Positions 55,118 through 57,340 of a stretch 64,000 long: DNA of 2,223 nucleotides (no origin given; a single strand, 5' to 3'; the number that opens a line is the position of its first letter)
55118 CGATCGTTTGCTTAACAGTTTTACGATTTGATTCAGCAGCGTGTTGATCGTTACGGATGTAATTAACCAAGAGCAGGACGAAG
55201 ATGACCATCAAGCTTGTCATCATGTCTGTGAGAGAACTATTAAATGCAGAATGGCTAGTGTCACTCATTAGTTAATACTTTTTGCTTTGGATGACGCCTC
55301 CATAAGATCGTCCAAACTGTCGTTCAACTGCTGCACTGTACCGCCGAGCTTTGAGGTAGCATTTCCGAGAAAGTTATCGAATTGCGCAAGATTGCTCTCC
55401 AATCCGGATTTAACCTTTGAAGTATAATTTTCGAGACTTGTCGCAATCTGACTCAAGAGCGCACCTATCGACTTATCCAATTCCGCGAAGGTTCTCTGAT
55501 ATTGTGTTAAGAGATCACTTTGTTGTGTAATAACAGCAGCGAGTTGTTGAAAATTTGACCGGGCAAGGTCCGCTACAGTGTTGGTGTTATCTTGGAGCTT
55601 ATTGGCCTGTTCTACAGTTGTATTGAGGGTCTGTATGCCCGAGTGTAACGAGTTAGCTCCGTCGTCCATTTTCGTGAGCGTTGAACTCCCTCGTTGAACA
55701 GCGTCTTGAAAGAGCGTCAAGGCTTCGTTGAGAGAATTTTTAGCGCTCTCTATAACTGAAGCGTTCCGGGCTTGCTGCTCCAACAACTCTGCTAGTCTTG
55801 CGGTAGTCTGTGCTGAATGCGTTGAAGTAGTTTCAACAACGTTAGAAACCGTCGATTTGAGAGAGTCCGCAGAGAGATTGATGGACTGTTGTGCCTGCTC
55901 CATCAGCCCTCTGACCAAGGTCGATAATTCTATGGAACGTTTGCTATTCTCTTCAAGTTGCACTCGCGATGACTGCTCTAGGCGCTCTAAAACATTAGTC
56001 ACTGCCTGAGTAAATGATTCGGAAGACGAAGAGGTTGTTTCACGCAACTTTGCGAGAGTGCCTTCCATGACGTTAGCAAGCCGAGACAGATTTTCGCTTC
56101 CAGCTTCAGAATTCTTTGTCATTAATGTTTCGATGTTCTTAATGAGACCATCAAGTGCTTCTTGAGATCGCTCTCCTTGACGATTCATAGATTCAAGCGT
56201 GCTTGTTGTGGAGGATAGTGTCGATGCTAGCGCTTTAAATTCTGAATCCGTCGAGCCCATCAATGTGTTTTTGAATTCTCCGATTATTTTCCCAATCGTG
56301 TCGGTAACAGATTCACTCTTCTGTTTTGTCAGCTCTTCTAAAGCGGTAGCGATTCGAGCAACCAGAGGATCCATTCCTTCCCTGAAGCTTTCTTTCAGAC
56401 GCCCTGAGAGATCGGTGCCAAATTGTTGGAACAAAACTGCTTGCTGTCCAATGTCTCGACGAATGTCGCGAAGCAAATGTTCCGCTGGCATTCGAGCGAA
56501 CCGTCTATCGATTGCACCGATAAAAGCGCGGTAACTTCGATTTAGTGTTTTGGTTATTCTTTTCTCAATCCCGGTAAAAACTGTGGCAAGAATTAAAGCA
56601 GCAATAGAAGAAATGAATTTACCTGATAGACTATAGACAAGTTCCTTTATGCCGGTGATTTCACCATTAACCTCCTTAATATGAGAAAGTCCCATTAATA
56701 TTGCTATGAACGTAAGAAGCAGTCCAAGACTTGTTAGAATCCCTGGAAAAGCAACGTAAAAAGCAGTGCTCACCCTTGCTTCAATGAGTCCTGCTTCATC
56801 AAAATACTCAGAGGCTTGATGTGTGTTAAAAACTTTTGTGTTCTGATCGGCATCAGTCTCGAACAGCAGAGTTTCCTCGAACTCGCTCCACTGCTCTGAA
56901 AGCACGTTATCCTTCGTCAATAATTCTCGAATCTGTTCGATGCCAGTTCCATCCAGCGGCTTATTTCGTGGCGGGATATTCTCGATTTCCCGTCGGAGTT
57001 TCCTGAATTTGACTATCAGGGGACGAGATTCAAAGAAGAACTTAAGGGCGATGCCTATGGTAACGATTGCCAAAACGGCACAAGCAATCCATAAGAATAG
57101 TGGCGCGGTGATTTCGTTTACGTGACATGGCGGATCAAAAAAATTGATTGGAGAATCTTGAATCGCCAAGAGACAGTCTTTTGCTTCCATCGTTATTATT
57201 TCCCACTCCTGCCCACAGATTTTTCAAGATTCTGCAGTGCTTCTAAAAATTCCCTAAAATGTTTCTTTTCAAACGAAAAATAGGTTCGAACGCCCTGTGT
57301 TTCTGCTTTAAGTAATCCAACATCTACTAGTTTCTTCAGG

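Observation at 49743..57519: ArsR-fronted type I Zorya-like operon (zorA-zorB-zorC-zorD) carried as ICE cargo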

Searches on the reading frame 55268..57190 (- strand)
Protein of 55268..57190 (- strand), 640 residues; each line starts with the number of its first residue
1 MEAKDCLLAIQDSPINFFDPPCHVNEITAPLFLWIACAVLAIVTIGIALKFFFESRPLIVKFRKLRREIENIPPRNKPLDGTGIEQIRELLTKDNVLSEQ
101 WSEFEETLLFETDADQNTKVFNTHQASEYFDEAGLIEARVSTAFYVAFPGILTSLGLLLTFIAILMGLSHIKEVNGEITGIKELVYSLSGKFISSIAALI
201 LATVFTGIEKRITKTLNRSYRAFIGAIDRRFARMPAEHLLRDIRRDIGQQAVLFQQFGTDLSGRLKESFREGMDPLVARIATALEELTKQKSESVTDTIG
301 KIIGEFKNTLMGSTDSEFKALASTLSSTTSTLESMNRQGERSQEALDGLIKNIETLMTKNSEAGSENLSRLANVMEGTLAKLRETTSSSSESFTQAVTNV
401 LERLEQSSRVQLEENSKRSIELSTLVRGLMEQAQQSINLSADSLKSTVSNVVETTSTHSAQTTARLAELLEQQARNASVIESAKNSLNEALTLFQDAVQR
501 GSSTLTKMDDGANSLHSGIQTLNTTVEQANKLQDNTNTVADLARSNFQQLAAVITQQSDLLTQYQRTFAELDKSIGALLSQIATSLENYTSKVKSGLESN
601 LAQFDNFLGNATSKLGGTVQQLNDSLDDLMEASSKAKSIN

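Call 3: search_protein_families(library=pfam, proteins=[window:55268-57190:-], max_evalue=0.01)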
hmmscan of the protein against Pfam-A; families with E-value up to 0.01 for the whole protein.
window:55268-57190:- (640 aa): 3 families
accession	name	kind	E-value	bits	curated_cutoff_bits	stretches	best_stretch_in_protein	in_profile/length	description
PF01442.23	Apolipoprotein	-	6.2e-07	29.7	90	1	531-631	1-102/190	Apolipoprotein A1/A4/E domain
PF05659.16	RPW8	-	0.0048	17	30.4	0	487-565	9-83/139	Arabidopsis broad-spectrum mildew resistance protein RPW8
PF07361.16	Cytochrom_B562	-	0.0078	17.2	30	0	472-537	14-79/102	Cytochrome b562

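Call 4: search_protein_families(library=padloc, proteins=[window:55268-57190:-], max_evalue=0.01)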
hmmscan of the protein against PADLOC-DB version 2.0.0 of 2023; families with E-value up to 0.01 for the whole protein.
window:55268-57190:- (640 aa): 19 families
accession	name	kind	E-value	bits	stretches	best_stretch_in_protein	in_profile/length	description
PDLC00598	ZorA1|ZorA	-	2.7e-37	126.5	1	30-631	12-661/663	MotA/ExbB/TolQ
PDLC00605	ZorA1|ZorA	-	1.2e-35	121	1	24-638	48-692/700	MotA/ExbB/TolQ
PDLC00601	ZorA1|ZorA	-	3.3e-30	103.4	1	38-631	32-652/699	MotA/ExbB/TolQ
PDLC00599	ZorA1|ZorA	-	7.7e-29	98.8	2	38-242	15-227/631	MotA/ExbB/TolQ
PDLC00604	ZorA1|ZorA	-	2.4e-28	97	1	96-631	100-628/639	MotA/ExbB/TolQ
PDLC00603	ZorA1|ZorA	-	1e-26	91.7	1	382-635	468-724/727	MotA/ExbB/TolQ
PDLC00600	ZorA1|ZorA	-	8.9e-26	88.6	1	43-627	38-643/677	MotA/ExbB/TolQ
PDLC00606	ZorA1|ZorA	-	2.9e-22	76.9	1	85-628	69-615/636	MotA/ExbB/TolQ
PDLC00595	ZorA1|ZorA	-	2.5e-17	60.8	1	93-484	90-470/487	MotA/ExbB/TolQ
PDLC00638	ZorA2|ZorA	-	3e-09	34.2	2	142-324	43-236/545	MotA/ExbB/TolQ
PDLC00640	ZorA2|ZorA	-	3.8e-08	30.5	1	141-209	41-108/590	MotA/ExbB/TolQ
PDLC00648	ZorA3|ZorA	-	4e-08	30.5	2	254-471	310-508/692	MotA/ExbB/TolQ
PDLC00596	ZorA1|ZorA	-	9.8e-07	25.9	1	91-217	108-239/583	MotA/ExbB/TolQ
PDLC00607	ZorA1|ZorA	-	1.9e-06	25.4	1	178-355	22-182/551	MotA/ExbB/TolQ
PDLC00650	ZorA3|ZorA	-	2e-06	24.6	1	236-623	347-706/1063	MotA/ExbB/TolQ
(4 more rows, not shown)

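Call 17: find_homologous_proteins(query=window:55268-57190:-, max_evalue=1e-10)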
Query window:55268-57190:- (640 aa): 27 proteins with E <= 1e-10 among 8000 candidates.
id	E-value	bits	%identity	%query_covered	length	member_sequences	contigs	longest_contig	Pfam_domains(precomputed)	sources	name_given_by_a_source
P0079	0.0e+0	1344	100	100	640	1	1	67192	PF28082.1,PF01442.24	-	-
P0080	1.1e-198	680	50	99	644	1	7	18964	PF28082.1,PF01442.24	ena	-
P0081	2.1e-188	646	50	97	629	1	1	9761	PF28082.1,PF01442.24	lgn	-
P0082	2.7e-180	619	49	98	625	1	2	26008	PF28082.1,PF01442.24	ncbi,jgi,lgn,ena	-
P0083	3.7e-178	612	47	98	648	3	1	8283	PF07464.17,PF28082.1,PF01442.24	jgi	jgi:ABC-type transporter Mla subunit MlaD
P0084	1.5e-176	607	47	98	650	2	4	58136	PF07464.17,PF28082.1,PF01442.24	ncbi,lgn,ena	-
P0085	2.9e-176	606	46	96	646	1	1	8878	PF28082.1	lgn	-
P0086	1.3e-175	604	47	97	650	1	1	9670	PF07464.17,PF28082.1,PF01442.24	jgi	jgi:uncharacterized protein YmfQ (DUF2313 family)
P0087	4.9e-170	585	45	98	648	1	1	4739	PF07464.17,PF28082.1,PF01442.24,PF11887.14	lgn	-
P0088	5.8e-170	585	45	98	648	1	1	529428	PF07464.17,PF28082.1,PF01442.24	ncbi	-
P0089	3.4e-163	563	45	97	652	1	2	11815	PF07464.17,PF28082.1,PF01442.24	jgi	-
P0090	6.1e-163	562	45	96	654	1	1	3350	PF07464.17,PF28082.1,PF01442.24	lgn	-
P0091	1.5e-162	561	45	95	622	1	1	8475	PF28082.1,PF01442.24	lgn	-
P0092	2.0e-162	560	44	99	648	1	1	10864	PF28082.1,PF01442.24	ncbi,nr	ncbi:MAG: anti-phage defense ZorAB system ZorA [Deltaproteobacteria bacterium]|nr:anti-phage defense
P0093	5.5e-150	519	42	95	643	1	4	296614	PF28082.1,PF01442.24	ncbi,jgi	jgi:hypothetical protein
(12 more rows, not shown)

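Call 18: find_encoding_contigs(protein=P0080, flank=8000, max_places=2)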
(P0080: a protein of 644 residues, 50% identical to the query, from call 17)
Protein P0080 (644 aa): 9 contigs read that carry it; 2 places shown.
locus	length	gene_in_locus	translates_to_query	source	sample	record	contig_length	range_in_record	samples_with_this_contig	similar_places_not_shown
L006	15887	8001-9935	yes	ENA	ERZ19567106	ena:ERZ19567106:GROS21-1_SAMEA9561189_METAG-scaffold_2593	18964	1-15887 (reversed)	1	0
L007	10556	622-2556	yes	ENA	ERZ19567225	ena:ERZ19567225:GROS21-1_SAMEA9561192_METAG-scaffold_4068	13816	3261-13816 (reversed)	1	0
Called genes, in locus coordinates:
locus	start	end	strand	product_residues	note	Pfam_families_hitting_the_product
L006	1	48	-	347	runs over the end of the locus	PF01018:GTP1_OBG, PF03193:RsgA_GTPase (faint), PF01926:MMR_HSR1, PF02421:FeoB_N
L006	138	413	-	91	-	PF01016:Ribosomal_L27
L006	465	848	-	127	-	PF00829:Ribosomal_L21p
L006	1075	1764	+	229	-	PF00072:Response_reg, PF00486:Trans_reg_C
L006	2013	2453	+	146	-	PF13490:zf-HC2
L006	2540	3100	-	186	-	-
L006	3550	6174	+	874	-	PF02739:5_3_exonuc_N, PF01367:5_3_exonuc, PF01612:DNA_pol_A_exo1, PF22619:DNA_polI_exo1, PF00476:DNA_pol_A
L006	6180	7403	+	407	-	PF09594:GT87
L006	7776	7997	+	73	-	PF12728:HTH_17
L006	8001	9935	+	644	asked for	PF28082:ZorA-like_t1, PF01442:Apolipoprotein (weak)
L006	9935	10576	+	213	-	-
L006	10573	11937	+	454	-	PF15611:EH_Signature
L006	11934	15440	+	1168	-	PF00176:SNF2-rel_dom, PF04851:ResIII, PF00271:Helicase_C, PF04471:Mrr_cat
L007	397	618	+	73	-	PF12728:HTH_17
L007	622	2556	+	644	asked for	PF28082:ZorA-like_t1, PF01442:Apolipoprotein (weak)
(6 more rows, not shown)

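Call 19: find_encoding_contigs(protein=P0082, flank=8000, max_places=2)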
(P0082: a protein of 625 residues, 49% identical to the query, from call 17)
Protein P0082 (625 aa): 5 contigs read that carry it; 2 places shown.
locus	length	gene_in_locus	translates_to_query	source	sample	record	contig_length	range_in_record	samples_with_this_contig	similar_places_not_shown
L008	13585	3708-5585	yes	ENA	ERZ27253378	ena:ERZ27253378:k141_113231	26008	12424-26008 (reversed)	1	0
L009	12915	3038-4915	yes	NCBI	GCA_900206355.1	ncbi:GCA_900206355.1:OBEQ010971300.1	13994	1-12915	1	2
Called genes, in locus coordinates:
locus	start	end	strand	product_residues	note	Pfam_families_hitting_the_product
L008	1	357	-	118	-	PF09048:Cro (faint), PF01381:HTH_3, PF13443:HTH_26 (weak), PF12844:HTH_19 (weak)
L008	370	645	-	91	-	-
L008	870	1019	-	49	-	-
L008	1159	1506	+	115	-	-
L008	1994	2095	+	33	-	-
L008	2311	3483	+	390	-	PF13784:Fic_N, PF02661:Fic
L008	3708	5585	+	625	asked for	PF28082:ZorA-like_t1, PF01442:Apolipoprotein (faint)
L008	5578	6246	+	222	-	PF00691:OmpA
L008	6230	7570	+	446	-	PF15611:EH_Signature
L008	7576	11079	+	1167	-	PF04851:ResIII (weak), PF00176:SNF2-rel_dom, PF00271:Helicase_C, PF04471:Mrr_cat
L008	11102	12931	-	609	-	PF11074:DUF2779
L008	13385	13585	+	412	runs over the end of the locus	PF14659:Phage_int_SAM_3 (weak), PF00589:Phage_integrase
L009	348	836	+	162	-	-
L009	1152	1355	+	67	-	-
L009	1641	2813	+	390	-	PF13784:Fic_N, PF02661:Fic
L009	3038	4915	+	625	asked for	PF28082:ZorA-like_t1, PF01442:Apolipoprotein (faint)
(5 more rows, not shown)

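Call 20: find_encoding_contigs(protein=P0084, flank=8000, max_places=2)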
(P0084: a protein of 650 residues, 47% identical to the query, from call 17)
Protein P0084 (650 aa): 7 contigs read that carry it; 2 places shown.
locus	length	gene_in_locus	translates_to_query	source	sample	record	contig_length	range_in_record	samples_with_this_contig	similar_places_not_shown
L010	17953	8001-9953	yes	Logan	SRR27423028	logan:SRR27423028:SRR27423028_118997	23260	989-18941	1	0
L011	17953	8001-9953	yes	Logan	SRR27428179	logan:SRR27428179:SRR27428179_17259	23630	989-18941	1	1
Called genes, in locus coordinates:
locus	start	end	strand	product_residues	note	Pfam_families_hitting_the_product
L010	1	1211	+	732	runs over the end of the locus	?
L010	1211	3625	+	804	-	PF00912:Transgly, PF00905:Transpeptidase, PF06832:BiPBP_C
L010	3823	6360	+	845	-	PF02190:LON_substr_bdg, PF00004:AAA, PF07728:AAA_5, PF22667:Lon_lid, PF05362:Lon_C, PF13541:ChlI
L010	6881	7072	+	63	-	-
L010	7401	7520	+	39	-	-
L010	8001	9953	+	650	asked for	PF28082:ZorA-like_t1, PF07464:ApoLp-III (faint), PF01442:Apolipoprotein (faint), PF28082:ZorA-like_t1 (weak)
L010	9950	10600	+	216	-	PF00691:OmpA (weak)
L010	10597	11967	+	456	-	PF15611:EH_Signature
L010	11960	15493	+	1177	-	PF00176:SNF2-rel_dom, PF04851:ResIII, PF00271:Helicase_C, PF04471:Mrr_cat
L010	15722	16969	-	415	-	PF01553:Acyltransferase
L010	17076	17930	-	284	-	PF02737:3HCDH_N, PF00725:3HCDH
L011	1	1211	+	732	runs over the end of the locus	?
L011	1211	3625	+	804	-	PF00912:Transgly, PF00905:Transpeptidase, PF06832:BiPBP_C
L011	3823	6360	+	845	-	PF02190:LON_substr_bdg, PF00004:AAA, PF07728:AAA_5, PF22667:Lon_lid, PF05362:Lon_C, PF13541:ChlI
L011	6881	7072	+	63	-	-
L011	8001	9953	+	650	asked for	PF28082:ZorA-like_t1, PF07464:ApoLp-III (faint), PF01442:Apolipoprotein (faint), PF28082:ZorA-like_t1 (weak)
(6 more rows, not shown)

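Call 22: find_encoding_contigs(protein=P0088, flank=6000, max_places=1)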
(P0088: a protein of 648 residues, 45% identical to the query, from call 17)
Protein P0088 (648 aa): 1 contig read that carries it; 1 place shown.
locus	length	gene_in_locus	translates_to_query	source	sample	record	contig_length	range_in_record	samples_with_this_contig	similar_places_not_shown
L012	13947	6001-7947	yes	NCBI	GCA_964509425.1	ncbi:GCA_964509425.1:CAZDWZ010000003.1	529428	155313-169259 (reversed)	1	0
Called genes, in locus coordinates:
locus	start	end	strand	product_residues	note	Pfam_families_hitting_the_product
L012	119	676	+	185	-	-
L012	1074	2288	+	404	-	-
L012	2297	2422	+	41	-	-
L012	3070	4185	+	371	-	-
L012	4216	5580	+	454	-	-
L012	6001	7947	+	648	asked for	PF28082:ZorA-like_t1, PF07464:ApoLp-III (faint), PF01442:Apolipoprotein (weak)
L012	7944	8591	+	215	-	PF00691:OmpA (weak)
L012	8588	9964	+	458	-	PF15611:EH_Signature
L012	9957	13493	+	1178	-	PF00176:SNF2-rel_dom, PF04851:ResIII, PF00271:Helicase_C, PF04471:Mrr_cat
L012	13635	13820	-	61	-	-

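Call 23: find_encoding_contigs(protein=P0093, flank=6000, max_places=1)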
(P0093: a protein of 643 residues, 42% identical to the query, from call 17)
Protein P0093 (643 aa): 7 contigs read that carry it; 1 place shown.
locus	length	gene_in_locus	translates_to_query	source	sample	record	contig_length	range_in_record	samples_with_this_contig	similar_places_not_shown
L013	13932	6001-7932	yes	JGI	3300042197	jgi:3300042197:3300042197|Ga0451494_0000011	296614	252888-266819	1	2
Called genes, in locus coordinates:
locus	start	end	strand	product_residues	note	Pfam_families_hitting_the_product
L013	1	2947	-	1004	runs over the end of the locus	PF18470:Cas9_a, PF13395:HNH_4, PF18541:RuvC_III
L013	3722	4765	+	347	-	-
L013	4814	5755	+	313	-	PF06094:GGACT (weak), PF13772:AIG2_2, PF06094:GGACT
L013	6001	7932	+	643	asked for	PF28082:ZorA-like_t1, PF01442:Apolipoprotein (faint)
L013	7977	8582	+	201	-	PF00691:OmpA (weak)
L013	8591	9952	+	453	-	PF15611:EH_Signature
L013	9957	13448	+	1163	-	PF00176:SNF2-rel_dom, PF04851:ResIII, PF00271:Helicase_C, PF04471:Mrr_cat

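Call 24: find_encoding_contigs(protein=P0092, flank=6000, max_places=1)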
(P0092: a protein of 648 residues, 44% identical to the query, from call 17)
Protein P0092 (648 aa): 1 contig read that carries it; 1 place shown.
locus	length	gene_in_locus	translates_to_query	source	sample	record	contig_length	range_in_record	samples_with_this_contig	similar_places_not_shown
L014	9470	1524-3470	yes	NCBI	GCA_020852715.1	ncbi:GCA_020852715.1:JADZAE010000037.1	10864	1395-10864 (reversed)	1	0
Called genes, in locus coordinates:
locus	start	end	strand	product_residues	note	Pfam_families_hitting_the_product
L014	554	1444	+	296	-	PF14338:Mrr_N, PF04471:Mrr_cat, PF22722:NA-iREase1 (weak)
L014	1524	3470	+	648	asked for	PF28082:ZorA-like_t1, PF01442:Apolipoprotein (faint)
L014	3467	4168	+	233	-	PF00691:OmpA (weak)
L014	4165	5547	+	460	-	PF15611:EH_Signature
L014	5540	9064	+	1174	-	PF00176:SNF2-rel_dom, PF04851:ResIII (weak), PF00271:Helicase_C, PF04471:Mrr_cat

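Call 26: find_related_loci(query=A1, collection=genome_contigs, flank=10000)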
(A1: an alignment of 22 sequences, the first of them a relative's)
Query A1 (640 aa) in genome_contigs; peptide patterns used: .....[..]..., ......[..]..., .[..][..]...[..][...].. (x = any residue, [..] = any of these).
310 stretches matched a pattern; 100 encode a relative of the query (tblastn E <= 1e-3); the best 80 are kept; 80 distinct loci.
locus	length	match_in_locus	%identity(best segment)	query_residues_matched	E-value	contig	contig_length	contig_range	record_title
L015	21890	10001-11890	47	12-637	0e+0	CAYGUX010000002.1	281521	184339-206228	MAG TPA_asm: uncultured Bdellovibrionales bacterium isolate ERP117304_co3_82 genome assembly, contig: NODE_23_length_281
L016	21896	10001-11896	47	12-637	0e+0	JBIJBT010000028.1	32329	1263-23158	MAG: Bdellovibrionota bacterium isolate ME2006-08-10D11_3300044971_group2_bin236 Rohwer_bin1194_scaffold_292_c3, whole g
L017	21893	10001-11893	45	12-638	3e-170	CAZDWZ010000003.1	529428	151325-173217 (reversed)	MAG TPA_asm: uncultured Bdellovibrionales bacterium isolate SRP302895_co1_124 genome assembly, contig: NODE_12_length_52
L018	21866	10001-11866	44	18-637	2e-165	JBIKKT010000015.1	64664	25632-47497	MAG: Bdellovibrionota bacterium isolate ME2014-08-05_3300044627_group5_bin200 Rohwer_bin1185_scaffold_170_c1, whole geno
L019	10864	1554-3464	44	8-640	2e-167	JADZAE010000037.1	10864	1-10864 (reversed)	MAG: Deltaproteobacteria bacterium isolate SJ607 c_000000714958, whole genome shotgun sequence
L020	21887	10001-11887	30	27-640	5e-73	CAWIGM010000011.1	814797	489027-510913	MAG: uncultured Acidobacteriaceae bacterium isolate MFD05502.bin.1.31 genome assembly, contig: contig_8476, whole genome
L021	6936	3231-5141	29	9-635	1e-71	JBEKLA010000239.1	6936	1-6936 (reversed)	MAG: Candidatus Binataceae bacterium isolate SPRUCE 35 SPRUCE_35_239, whole genome shotgun sequence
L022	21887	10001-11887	29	15-631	5e-69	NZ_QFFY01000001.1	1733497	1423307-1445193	Occallatibacter savannae strain AB23 2556798639, whole genome shotgun sequence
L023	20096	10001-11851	29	27-631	8e-68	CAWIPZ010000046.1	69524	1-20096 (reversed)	MAG: uncultured Acidobacteriaceae bacterium isolate MFD01716.bin.1.180 genome assembly, contig: contig_56572, whole geno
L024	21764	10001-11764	28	32-629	9e-66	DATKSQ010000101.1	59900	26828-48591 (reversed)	MAG TPA_asm: Candidatus Binataceae bacterium isolate SMAG_U14058 k141_1414542, whole genome shotgun sequence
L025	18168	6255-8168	29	16-638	2e-72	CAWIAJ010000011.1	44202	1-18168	MAG: uncultured Acidobacteriaceae bacterium isolate MFD01223.bin.1.107 genome assembly, contig: contig_24577, whole geno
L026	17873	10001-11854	27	21-629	4e-64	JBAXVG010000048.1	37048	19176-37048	MAG: Desulfuromonadales bacterium isolate ELA681 MAG681_48, whole genome shotgun sequence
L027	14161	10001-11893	26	14-637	3e-64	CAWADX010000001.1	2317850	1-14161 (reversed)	MAG: uncultured Acidobacteriota bacterium isolate MFD03346.bin.1.39 genome assembly, contig: contig_1096, whole genome s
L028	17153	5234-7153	29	15-638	1e-65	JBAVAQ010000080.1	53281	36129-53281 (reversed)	MAG: Terriglobales bacterium isolate MFD09235_ilm_asm_bin5 k127_504338, whole genome shotgun sequence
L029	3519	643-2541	27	23-640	9e-62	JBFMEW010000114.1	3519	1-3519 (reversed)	MAG: Acidobacteriota bacterium isolate MAG255 MAG255_114, whole genome shotgun sequence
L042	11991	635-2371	26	29-631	8e-57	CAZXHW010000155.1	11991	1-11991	MAG TPA_asm: uncultured Heliomicrobium sp. isolate binchicken_co199_63 genome assembly, contig: NODE_3771_length_11991_c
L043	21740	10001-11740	26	27-637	9e-56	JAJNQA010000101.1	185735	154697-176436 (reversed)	MAG: Heliomicrobium sp. isolate MAG_31 k141_208376, whole genome shotgun sequence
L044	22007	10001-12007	26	27-631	1e-53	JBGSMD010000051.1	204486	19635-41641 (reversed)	MAG: Bdellovibrionota bacterium isolate JTS-AC222 k141_1089740, whole genome shotgun sequence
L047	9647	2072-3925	25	27-635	8e-48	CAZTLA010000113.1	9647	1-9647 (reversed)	MAG TPA_asm: uncultured Syntrophales bacterium isolate binchicken_co232_232 genome assembly, contig: NODE_13778_length_9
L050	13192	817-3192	25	24-633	7e-44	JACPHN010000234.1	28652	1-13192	MAG: Candidatus Schekmanbacteria bacterium isolate NC_groundwater_415_Ag_B-0.1um_66_15 GD18-4_B1_scaffold_1698664, whole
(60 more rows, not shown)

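Call 30: search_protein_families(library=pfam, proteins=[L006:7776-7997:+, L012:5769-6008:+, L020:9732-9941:+, L022:9735-10004:+, L025:6005-6226:+, L028:4990-5211:+, L043:9754-9939:+, L042:429-605:+, L050:500-769:+, L047:1820-1975:+], max_evalue=0.01)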
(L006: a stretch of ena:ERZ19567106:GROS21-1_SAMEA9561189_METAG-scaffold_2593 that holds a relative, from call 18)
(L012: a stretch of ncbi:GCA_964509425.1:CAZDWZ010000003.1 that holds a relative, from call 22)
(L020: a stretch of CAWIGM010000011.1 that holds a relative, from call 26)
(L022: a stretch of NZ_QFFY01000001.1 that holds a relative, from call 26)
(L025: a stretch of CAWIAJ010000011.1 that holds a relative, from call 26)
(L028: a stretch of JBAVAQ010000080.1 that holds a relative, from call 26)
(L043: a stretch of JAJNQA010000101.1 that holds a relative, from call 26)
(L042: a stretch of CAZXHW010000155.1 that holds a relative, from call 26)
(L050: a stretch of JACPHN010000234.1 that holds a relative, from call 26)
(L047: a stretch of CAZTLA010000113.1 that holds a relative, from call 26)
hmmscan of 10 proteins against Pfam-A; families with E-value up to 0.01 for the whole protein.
L006:7776-7997:+ (73 aa): 4 families
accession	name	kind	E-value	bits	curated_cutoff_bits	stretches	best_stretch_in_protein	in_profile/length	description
PF12728.13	HTH_17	-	1.5e-19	70.5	27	1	4-54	1-51/51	Helix-turn-helix domain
PF00376.29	MerR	-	5.8e-05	23.3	28.2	1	6-33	1-28/38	MerR family regulatory protein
PF13551.12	HTH_29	-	0.004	17.7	28.1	0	6-23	14-31/64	Winged helix-turn helix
PF13309.12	HTH_22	-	0.0059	17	29.6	0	7-23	44-60/63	HTH domain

L012:5769-6008:+ (79 aa): 4 families
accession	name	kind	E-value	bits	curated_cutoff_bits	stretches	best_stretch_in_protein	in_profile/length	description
PF12728.13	HTH_17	-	1.4e-18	67.3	27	1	8-57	1-50/51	Helix-turn-helix domain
PF05930.18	Phage_AlpA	-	0.0033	17.7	21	1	9-54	4-51/51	Prophage CP4-57 regulatory protein (AlpA)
PF13338.12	AbiEi_4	-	0.0092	16.5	25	0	7-34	12-38/49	Transcriptional regulator, AbiEi antitoxin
PF13309.12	HTH_22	-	0.0099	16.3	29.6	0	11-27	44-60/63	HTH domain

L020:9732-9941:+ (69 aa): 0 families

L022:9735-10004:+ (89 aa): 1 family
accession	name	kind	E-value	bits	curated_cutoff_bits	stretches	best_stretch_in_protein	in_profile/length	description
PF01402.27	RHH_1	-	0.0046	17.3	20.5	1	43-78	2-37/39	Ribbon-helix-helix protein, copG family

L025:6005-6226:+ (73 aa): 1 family
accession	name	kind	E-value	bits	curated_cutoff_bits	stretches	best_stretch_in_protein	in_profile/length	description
PF01402.27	RHH_1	-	8.3e-06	26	20.5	1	33-70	2-39/39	Ribbon-helix-helix protein, copG family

L028:4990-5211:+ (73 aa): 1 family
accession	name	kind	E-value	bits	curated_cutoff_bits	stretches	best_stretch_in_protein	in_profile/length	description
PF01402.27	RHH_1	-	9e-06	25.9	20.5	1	33-70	2-39/39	Ribbon-helix-helix protein, copG family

L043:9754-9939:+ (61 aa): 0 families

L042:429-605:+ (58 aa): 0 families

L050:500-769:+ (89 aa): 0 families

L047:1820-1975:+ (51 aa): 0 families
